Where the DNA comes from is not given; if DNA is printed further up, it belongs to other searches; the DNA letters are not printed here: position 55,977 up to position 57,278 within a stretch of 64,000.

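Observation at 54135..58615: DHAP-shunt-like salvage cluster: phosphorylase, MtnA-like isomerase, SCP2-fused class II aldolase and aldehyde dehydrogenase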

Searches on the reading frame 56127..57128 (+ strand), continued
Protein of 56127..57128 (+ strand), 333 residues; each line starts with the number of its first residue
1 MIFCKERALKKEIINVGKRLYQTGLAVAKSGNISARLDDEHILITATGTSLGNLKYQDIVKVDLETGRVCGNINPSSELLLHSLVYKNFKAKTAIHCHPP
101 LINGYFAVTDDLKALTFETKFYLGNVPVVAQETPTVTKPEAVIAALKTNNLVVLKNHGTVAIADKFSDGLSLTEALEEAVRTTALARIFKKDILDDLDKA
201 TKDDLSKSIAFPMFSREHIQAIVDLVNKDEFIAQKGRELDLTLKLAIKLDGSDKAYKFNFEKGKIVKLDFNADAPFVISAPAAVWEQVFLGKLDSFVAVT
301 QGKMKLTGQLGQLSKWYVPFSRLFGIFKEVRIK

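Call 34: find_encoding_contigs(protein=P0124, flank=10000, max_places=1)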
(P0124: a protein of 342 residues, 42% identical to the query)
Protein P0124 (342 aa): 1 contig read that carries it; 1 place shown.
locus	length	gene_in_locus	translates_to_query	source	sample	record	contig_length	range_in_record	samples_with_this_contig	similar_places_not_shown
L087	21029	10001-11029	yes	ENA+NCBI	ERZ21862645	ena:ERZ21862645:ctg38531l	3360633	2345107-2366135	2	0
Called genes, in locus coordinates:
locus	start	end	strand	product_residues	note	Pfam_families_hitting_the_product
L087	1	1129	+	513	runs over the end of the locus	PF02446:Glyco_hydro_77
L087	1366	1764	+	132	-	-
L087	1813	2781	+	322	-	PF01073:3Beta_HSD, PF01370:Epimerase, PF02719:Polysacc_synt_2 (faint), PF04321:RmlD_sub_bind, PF16363:GDP_Man_Dehyd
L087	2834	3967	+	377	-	-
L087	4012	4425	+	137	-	PF00571:CBS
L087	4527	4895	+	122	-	-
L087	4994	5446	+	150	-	-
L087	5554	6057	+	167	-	PF03551:PadR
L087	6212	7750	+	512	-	PF00501:AMP-binding, PF13193:AMP-binding_C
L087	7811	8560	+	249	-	PF01048:PNP_UDP_1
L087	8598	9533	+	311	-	PF01008:IF-2B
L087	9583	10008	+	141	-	PF01008:IF-2B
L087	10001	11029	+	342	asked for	PF00596:Aldolase_II, PF02036:SCP2 (weak)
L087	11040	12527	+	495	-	PF00171:Aldedh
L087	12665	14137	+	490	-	PF02310:B12-binding, PF04055:Radical_SAM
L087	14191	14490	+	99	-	-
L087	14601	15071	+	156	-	-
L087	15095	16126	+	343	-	PF02558:ApbA, PF03807:F420_oxidored (weak), PF08546:ApbA_C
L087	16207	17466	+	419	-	PF00109:ketoacyl-synt, PF02801:Ketoacyl-synt_C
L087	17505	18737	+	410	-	PF00109:ketoacyl-synt, PF02801:Ketoacyl-synt_C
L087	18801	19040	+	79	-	PF00550:PP-binding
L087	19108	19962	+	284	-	PF04199:Cyclase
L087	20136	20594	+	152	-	PF03364:Polyketide_cyc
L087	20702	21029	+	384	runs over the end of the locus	PF07690:MFS_1, PF00083:Sugar_tr (weak)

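Call 35: find_encoding_contigs(protein=P0352, flank=10000, max_places=1)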
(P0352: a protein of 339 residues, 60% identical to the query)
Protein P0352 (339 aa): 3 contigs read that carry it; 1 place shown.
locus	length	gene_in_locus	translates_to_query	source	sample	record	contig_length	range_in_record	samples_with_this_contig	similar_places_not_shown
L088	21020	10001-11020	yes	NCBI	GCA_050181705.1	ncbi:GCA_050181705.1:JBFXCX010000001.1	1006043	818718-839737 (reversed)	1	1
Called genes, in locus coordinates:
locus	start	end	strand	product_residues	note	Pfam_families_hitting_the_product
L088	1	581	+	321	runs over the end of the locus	PF01073:3Beta_HSD, PF01370:Epimerase, PF02719:Polysacc_synt_2 (faint), PF04321:RmlD_sub_bind (weak), PF16363:GDP_Man_Dehyd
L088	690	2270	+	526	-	-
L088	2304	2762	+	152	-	PF00571:CBS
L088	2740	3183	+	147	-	-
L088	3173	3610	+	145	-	-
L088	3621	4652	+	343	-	PF00224:PK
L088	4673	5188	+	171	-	PF03551:PadR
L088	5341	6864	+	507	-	PF00501:AMP-binding, PF13193:AMP-binding_C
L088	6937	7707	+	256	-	PF01048:PNP_UDP_1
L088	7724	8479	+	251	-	PF01048:PNP_UDP_1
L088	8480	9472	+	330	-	PF01008:IF-2B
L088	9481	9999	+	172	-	PF01008:IF-2B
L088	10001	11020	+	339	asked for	PF00596:Aldolase_II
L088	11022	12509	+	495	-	PF00171:Aldedh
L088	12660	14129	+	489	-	PF02310:B12-binding, PF04055:Radical_SAM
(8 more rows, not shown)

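Call 36: list_cluster_members(proteins=[P0125, P0126, P0127, P0130, P0131, P0132, P0133, P0135, P0136, P0139])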
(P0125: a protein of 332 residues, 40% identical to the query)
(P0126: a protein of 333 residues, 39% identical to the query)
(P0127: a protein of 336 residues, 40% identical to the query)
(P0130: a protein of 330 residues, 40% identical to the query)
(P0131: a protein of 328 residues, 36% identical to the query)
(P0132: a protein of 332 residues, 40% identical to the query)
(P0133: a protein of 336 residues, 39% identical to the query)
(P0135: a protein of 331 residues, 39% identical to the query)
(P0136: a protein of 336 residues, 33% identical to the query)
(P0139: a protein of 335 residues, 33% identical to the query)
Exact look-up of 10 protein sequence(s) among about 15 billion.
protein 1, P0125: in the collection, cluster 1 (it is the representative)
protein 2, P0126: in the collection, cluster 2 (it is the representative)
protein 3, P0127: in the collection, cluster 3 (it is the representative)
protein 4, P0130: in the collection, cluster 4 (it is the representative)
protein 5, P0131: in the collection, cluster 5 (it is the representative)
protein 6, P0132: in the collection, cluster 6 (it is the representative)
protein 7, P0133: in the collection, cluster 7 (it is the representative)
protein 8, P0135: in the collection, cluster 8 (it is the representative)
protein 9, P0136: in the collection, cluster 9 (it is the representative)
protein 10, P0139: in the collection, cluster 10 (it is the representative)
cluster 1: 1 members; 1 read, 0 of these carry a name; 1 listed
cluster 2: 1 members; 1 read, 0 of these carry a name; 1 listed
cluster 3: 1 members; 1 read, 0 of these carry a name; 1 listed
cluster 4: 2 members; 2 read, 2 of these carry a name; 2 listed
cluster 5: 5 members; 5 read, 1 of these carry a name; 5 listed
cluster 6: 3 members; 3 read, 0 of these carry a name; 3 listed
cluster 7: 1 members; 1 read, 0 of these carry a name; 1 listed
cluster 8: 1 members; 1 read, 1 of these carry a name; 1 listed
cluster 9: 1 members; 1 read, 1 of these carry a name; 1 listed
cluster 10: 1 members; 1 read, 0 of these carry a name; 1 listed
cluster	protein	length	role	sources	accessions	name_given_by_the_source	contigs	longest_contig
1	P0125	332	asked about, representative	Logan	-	-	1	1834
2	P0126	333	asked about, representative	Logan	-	-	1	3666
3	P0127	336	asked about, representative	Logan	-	-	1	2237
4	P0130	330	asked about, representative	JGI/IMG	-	ribulose-5-phosphate 4-epimerase/fuculose-1-phosphate aldolase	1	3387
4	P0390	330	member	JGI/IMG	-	ribulose-5-phosphate 4-epimerase/fuculose-1-phosphate aldolase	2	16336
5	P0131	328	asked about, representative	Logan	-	-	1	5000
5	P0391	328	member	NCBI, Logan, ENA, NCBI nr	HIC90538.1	MAG TPA: hypothetical protein EYP21_00440 [Syntrophaceae bacterium] | hypothetical protein [Syntrophaceae bacterium]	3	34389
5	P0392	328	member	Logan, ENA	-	-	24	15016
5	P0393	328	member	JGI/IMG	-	-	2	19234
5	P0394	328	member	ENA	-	-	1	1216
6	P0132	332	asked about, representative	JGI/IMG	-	-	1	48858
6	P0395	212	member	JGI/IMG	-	-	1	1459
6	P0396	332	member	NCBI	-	-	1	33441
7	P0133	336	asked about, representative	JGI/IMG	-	-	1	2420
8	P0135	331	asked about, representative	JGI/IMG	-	L-fuculose-phosphate aldolase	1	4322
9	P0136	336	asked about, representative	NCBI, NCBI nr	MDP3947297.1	MAG: class II aldolase/adducin family protein [bacterium] | class II aldolase/adducin family protein [bacterium]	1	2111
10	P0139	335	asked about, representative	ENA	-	-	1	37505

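Call 37: find_encoding_contigs(protein=P0391, flank=10000, max_places=1)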
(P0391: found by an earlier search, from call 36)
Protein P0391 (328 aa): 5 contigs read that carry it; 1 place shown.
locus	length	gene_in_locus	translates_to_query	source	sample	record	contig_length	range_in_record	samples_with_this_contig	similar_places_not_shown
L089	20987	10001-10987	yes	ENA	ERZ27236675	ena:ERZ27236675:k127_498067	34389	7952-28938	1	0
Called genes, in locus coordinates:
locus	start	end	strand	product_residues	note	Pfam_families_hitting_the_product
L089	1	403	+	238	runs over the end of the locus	PF12679:ABC2_membrane_2, PF13346:ABC2_membrane_5, PF12698:ABC2_membrane_3, PF12730:ABC2_membrane_4 (weak)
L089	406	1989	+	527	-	PF23357:DUF7088, PF09822:ABC_transp_aux, PF23355:IFT52_GIFT (faint)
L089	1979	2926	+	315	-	PF14238:DUF4340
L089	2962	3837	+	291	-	PF04015:DUF362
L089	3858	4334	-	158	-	PF04191:PEMT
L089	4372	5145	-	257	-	PF00142:Fer4_NifH (weak), PF01656:CbiA, PF02374:ArsA_ATPase, PF06564:CBP_BcsQ (weak), PF10609:ParA, PF13614:AAA_31, PF16575:CLP1_P (faint)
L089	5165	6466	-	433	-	PF01676:Metalloenzyme, PF10143:PhosphMutase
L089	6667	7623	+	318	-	PF03279:Lip_A_acyltrans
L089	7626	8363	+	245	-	PF01048:PNP_UDP_1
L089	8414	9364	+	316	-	PF01008:IF-2B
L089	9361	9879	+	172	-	PF01008:IF-2B (weak)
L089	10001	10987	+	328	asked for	PF00596:Aldolase_II, PF02036:SCP2 (weak)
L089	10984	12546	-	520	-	PF00133:tRNA-synt_1, PF01406:tRNA-synt_1e, PF09334:tRNA-synt_1g, PF00133:tRNA-synt_1 (weak), PF19303:Anticodon_3, PF08264:Anticodon_1 (faint)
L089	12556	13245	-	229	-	PF04468:PSP1, PF28472:PSP1_3rd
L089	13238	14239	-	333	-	PF13177:DNA_pol3_delta2, PF09115:DNApol3-delta_C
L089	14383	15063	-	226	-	PF02223:Thymidylate_kin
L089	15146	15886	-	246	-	-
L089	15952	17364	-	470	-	PF21305:type_II_gspD_N0 (weak), PF07660:STN, PF03958:Secretin_N, PF00263:Secretin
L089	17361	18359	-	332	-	PF13431:TPR_17 (faint), PF14559:TPR_19 (weak), PF00515:TPR_1, PF07719:TPR_2, PF13181:TPR_8 (weak), PF13414:TPR_11, PF14559:TPR_19 (weak), PF04351:PilP, +5 more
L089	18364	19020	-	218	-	PF04350:PilO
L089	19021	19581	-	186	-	PF05137:PilN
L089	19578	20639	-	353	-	PF11104:PilM_2, PF06723:MreB_Mbl (faint), PF14450:FtsA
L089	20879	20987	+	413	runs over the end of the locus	PF00480:ROK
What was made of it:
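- An LpxL-like acyltransferase lies 2 bp upstream of the PNP in a Syntrophaceae-labelled MAG (call 37). It is tightly linked (2 bp) to an LpxL-like acyltransferase in L089 (call 37).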

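Call 38: find_encoding_contigs(protein=P0132, flank=10000, max_places=1)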
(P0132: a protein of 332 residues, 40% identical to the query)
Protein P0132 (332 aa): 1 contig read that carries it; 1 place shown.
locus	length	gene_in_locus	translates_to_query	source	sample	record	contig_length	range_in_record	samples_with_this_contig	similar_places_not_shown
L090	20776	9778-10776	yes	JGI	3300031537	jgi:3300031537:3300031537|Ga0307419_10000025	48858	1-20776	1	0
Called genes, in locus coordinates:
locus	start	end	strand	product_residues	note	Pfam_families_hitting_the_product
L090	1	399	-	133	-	?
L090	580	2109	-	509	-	PF13541:ChlI, PF05496:RuvB_N (faint), PF00158:Sigma54_activat (faint), PF01078:Mg_chelatase, PF00004:AAA (faint), PF07728:AAA_5, PF00493:MCM (weak), PF13335:Mg_chelatase_C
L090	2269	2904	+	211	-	-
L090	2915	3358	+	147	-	PF02681:DUF212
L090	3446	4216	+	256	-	PF01476:LysM, PF03734:YkuD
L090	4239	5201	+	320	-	PF03255:ACCA, PF01039:Carboxyl_trans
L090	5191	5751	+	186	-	PF03551:PadR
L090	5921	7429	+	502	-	PF00501:AMP-binding, PF13193:AMP-binding_C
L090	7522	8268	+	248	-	PF01048:PNP_UDP_1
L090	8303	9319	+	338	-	PF01008:IF-2B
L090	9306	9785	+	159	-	PF01008:IF-2B (weak)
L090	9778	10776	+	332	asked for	PF00596:Aldolase_II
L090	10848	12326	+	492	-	PF00171:Aldedh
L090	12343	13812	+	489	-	PF02310:B12-binding, PF04055:Radical_SAM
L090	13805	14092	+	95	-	-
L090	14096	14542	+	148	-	-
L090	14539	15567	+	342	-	PF02558:ApbA, PF08546:ApbA_C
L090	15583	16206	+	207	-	-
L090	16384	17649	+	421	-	PF00109:ketoacyl-synt, PF02801:Ketoacyl-synt_C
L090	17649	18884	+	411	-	PF00109:ketoacyl-synt, PF02801:Ketoacyl-synt_C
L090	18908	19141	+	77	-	PF00550:PP-binding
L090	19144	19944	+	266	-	PF04199:Cyclase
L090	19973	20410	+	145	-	PF10604:Polyketide_cyc2, PF03364:Polyketide_cyc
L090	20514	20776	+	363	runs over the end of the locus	PF07690:MFS_1, PF00083:Sugar_tr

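Call 39: find_encoding_contigs(protein=P0139, flank=10000, max_places=1)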
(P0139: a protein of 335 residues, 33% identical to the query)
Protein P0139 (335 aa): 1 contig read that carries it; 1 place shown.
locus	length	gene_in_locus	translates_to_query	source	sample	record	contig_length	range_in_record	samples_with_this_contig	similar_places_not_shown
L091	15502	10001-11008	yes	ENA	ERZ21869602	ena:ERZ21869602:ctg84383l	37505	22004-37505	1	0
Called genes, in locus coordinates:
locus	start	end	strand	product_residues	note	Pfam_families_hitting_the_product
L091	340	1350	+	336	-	PF00501:AMP-binding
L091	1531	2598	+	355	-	PF08240:ADH_N, PF00107:ADH_zinc_N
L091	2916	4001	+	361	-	PF00483:NTP_transferase, PF12804:NTP_transf_3, PF22640:ManC_GMP_beta-helix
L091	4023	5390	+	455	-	PF02878:PGM_PMM_I, PF02879:PGM_PMM_II, PF02880:PGM_PMM_III, PF00408:PGM_PMM_IV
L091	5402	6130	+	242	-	PF00753:Lactamase_B, PF13483:Lactamase_B_3, PF12706:Lactamase_B_2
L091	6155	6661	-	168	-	PF07238:PilZ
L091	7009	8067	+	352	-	PF23023:Anti-Pycsar_Apyc1, PF13691:Lactamase_B_4 (weak), PF00753:Lactamase_B, PF12706:Lactamase_B_2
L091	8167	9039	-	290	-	PF24860:FdhE_C (weak)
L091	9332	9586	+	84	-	PF09957:VapB_antitoxin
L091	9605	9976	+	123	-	PF01850:PIN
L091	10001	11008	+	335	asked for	PF00596:Aldolase_II, PF02036:SCP2 (weak), PF14864:Alkyl_sulf_C (weak)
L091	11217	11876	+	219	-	-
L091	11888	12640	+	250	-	-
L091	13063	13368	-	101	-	PF07494:Reg_prop (faint)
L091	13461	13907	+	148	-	-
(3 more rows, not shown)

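Call 49: predict_structure(alignment_id=A3)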
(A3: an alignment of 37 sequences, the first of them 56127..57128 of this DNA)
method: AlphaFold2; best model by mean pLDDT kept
length: 333 residues; sequences in the alignment: 37
mean_pLDDT: 86.8   pTM: 0.56
mean pLDDT of the five models: 86.8, 85.9, 85.5, 84.9, 83.7
residues with pLDDT >= 90: 194; 70-90: 115; 50-70: 11; < 50: 13
segments of 3 or more residues with pLDDT < 50: 196-207
pLDDT, mean of each block of 10 residues (from residue 1): 87 96 86 95 94 95 91 91 96 95 88 75 87 83 96 94 96 93 76 48 48 90 90 89 92 93 92 92 92 83 84 73 87 86
secondary structure, 60 per line:
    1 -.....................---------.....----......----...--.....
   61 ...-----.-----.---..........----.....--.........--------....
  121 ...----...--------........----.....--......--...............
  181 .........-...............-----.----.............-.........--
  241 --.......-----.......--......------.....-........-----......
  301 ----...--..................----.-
elements in order: H2-22 E32-36 E41-46 E59-63 H79-88 E93-97 H100-108 H117-123 E128-130 H139-146 E151-155 E158-163 H166-189 H191-205 H216-228 H230-238 E243-249 E255-261 E264-269 E276-280 H282-289 H295-300 E305-307 H310-327
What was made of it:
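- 56697..56759 (+): Flexible linker between the two domains. pLDDT is below 50 for residues 196-207. pTM is 0.56 while both domains are confident (call 49).
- The relative position of the SCP2 domain and the active site is not predicted with confidence (pTM 0.56, call 49).
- Tried and rejected: Domain arrangement of the fusion: AlphaFold gives confident domains but an unconfident linker (call 49).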
